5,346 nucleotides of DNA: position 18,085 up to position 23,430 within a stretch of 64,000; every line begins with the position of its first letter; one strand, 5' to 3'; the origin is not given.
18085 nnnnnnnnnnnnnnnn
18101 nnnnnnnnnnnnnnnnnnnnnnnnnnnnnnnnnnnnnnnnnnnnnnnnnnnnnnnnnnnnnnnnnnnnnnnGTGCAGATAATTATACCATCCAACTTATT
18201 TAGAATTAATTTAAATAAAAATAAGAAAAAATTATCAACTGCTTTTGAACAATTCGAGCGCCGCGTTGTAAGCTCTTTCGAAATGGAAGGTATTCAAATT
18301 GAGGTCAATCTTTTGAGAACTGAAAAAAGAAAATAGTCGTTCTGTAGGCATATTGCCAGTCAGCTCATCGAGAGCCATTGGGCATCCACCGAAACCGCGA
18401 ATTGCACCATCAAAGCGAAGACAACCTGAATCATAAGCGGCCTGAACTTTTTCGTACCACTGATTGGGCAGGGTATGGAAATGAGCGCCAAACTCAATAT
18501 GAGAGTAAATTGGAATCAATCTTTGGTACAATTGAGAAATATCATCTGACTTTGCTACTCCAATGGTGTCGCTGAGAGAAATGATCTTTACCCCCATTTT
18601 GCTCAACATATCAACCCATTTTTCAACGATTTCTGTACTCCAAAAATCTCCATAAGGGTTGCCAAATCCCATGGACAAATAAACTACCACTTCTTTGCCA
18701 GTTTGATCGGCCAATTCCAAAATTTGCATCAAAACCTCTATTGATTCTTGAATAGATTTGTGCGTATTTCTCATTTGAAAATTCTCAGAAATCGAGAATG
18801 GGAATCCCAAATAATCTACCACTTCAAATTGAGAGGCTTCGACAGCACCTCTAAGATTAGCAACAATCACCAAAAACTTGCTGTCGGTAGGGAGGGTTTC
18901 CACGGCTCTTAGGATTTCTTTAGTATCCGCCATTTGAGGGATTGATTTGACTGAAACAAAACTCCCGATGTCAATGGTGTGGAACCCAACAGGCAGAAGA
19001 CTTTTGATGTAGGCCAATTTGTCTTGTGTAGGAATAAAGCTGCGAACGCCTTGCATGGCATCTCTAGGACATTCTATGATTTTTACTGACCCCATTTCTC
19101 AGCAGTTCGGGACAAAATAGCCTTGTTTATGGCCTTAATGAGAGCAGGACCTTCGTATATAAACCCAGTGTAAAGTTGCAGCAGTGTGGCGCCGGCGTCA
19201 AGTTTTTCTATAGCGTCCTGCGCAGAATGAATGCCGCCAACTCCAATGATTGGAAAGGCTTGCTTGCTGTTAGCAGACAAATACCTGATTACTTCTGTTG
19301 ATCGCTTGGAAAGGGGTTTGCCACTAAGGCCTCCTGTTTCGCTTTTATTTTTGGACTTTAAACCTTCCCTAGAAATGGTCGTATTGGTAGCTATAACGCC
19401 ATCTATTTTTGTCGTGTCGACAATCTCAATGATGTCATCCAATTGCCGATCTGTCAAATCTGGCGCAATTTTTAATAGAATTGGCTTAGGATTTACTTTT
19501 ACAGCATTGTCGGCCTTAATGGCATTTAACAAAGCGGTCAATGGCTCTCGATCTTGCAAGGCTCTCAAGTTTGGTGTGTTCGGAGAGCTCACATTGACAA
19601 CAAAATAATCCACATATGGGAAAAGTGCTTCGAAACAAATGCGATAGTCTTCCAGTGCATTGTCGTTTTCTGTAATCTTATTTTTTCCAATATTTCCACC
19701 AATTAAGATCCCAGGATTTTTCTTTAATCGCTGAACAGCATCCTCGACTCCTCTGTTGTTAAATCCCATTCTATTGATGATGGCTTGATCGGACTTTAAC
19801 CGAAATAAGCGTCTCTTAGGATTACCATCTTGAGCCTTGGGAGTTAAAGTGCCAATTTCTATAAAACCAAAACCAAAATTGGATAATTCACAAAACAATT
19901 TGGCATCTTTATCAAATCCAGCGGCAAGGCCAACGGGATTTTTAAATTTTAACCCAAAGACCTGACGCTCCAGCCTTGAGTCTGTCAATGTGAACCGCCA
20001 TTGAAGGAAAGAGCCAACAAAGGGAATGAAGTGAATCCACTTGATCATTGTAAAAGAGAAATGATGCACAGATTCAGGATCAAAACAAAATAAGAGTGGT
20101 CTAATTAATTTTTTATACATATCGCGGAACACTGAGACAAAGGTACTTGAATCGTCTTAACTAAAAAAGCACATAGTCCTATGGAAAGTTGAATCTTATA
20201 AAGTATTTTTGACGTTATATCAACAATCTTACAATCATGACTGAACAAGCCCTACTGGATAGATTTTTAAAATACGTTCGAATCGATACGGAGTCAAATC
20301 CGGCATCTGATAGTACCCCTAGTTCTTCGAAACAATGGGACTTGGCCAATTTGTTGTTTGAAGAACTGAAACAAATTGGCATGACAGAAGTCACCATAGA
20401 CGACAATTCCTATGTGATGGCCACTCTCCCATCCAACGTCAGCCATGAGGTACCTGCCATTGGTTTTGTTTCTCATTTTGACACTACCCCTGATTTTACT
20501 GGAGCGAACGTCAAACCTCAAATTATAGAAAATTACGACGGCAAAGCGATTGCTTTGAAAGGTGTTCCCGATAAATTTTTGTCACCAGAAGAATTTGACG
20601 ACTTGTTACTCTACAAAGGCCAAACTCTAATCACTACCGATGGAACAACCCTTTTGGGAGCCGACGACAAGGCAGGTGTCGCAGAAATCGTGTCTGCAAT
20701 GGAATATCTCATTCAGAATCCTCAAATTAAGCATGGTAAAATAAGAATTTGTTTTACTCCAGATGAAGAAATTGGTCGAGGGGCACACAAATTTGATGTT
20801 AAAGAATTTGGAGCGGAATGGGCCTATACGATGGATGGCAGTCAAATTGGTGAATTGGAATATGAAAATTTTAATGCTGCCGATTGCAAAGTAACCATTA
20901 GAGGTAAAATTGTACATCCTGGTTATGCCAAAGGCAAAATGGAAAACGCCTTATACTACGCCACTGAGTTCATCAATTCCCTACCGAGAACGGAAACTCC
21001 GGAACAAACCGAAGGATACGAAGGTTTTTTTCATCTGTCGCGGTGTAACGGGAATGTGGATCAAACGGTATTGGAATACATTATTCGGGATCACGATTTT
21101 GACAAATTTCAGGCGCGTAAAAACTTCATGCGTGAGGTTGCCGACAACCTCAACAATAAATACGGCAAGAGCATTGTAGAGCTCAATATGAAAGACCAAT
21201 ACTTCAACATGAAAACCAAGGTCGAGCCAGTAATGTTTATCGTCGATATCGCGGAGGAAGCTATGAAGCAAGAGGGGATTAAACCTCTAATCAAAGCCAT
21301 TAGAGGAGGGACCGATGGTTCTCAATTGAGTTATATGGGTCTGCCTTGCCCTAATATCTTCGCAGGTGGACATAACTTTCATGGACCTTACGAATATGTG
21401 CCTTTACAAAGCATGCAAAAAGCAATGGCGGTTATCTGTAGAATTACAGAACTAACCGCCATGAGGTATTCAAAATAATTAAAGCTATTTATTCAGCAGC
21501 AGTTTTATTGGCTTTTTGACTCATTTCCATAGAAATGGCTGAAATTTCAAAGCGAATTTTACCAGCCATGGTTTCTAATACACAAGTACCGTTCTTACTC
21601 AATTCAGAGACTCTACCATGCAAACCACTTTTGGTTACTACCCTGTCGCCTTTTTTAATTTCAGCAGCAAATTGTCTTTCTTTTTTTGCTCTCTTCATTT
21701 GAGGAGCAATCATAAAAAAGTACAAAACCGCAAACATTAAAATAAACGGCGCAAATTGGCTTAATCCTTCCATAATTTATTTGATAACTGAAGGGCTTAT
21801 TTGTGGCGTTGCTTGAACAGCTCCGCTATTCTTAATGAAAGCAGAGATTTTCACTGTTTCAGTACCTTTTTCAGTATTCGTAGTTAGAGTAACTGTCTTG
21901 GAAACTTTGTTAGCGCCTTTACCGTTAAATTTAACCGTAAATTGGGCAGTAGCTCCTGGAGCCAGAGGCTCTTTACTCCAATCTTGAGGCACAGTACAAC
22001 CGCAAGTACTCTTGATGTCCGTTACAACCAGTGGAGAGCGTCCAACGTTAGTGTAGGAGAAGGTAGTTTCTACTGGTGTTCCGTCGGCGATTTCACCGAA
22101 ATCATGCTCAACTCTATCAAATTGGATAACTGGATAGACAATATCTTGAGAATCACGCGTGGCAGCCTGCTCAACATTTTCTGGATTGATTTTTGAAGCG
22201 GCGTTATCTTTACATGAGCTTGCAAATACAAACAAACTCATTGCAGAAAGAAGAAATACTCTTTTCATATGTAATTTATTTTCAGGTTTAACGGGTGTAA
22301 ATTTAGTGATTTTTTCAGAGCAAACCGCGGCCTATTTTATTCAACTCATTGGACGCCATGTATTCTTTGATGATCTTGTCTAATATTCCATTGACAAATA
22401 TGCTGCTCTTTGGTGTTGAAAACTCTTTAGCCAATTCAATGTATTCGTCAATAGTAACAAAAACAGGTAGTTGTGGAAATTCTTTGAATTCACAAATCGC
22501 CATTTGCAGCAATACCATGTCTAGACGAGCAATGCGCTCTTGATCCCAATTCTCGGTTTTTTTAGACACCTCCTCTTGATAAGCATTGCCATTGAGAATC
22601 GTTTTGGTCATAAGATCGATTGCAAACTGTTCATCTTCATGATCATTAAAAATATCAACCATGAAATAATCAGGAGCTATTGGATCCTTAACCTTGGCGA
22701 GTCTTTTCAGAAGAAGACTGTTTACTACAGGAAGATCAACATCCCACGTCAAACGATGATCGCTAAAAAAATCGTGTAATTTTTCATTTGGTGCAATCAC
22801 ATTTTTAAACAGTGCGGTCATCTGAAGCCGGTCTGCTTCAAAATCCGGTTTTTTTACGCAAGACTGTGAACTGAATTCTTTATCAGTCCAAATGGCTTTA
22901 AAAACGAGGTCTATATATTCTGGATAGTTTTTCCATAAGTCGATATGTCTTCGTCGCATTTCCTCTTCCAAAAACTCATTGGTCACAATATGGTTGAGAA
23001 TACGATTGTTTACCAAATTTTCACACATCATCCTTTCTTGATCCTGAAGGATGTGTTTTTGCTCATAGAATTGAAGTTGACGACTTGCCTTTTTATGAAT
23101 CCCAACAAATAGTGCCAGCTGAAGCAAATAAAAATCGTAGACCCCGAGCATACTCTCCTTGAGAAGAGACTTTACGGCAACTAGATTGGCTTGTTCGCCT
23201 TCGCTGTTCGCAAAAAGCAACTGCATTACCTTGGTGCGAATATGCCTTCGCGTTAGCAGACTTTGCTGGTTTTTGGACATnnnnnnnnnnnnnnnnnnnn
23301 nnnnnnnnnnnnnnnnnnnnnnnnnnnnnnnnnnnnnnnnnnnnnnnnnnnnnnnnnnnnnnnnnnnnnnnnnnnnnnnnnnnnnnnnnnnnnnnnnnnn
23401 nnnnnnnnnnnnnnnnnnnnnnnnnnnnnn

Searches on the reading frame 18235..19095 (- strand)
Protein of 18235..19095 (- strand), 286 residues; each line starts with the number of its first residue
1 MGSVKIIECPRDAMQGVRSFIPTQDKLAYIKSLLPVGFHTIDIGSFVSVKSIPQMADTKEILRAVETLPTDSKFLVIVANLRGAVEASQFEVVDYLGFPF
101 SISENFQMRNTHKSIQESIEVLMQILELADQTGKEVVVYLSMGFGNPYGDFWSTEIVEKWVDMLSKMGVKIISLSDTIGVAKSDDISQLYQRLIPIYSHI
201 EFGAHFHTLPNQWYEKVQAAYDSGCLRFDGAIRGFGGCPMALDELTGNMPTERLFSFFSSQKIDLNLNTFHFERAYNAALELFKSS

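Call 48: search_protein_families(library=pfam, proteins=[window:18235-19095:-], max_evalue=0.00001)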
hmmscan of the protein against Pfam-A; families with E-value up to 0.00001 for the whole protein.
window:18235-19095:- (286 aa): 1 family
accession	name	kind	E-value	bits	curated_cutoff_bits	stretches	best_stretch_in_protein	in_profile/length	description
PF00682.25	HMGL-like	-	1.5e-19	70.8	29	1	10-273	9-254/260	HMGL-like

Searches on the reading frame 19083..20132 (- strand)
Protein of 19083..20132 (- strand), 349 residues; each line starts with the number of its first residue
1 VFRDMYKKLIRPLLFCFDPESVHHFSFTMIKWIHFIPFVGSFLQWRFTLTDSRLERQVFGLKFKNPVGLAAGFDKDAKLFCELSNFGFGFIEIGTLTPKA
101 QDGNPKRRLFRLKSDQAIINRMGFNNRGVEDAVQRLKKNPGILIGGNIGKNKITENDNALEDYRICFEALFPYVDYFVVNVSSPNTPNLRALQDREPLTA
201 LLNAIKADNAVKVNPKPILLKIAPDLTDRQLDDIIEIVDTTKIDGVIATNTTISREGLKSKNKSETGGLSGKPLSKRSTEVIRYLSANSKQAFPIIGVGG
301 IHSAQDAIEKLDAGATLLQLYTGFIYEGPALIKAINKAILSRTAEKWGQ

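Call 48: search_protein_families(library=pfam, proteins=[window:19083-20132:-], max_evalue=0.00001)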
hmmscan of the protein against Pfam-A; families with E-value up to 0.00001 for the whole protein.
window:19083-20132:- (349 aa): 1 family
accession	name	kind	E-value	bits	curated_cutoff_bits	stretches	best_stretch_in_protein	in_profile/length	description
PF01180.27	DHO_dh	-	1.6e-83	280.7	27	1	54-340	2-288/291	Dihydroorotate dehydrogenase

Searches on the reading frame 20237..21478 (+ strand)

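Call 48: search_protein_families(library=pfam, proteins=[window:20237-21478:+], max_evalue=0.00001)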
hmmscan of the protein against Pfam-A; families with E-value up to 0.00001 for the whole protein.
window:20237-21478:+ (413 aa): 2 families
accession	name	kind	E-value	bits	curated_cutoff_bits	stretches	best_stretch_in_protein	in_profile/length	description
PF07687.19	M20_dimer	-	1e-17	64.4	21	1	209-310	1-104/107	Peptidase dimerisation domain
PF01546.33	Peptidase_M20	-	2.7e-14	54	24.6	1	142-404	34-204/206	Peptidase family M20/M25/M40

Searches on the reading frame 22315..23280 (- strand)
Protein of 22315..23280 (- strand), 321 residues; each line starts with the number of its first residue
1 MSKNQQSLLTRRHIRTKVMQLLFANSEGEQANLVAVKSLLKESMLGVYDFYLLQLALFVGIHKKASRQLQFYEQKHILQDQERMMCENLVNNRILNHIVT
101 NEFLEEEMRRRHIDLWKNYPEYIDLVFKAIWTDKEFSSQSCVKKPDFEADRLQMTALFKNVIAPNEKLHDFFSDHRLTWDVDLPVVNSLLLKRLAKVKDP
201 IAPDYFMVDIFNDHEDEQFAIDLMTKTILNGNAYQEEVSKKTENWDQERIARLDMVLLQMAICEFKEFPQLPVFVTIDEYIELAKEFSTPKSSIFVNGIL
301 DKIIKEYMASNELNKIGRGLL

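Call 48: search_protein_families(library=pfam, proteins=[window:22315-23280:-], max_evalue=0.00001)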
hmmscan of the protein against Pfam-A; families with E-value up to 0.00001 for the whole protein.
window:22315-23280:- (321 aa): 1 family
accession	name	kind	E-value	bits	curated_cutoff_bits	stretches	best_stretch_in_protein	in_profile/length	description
PF01029.23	NusB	-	1.1e-20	74.9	23.1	1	213-305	41-133/133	NusB family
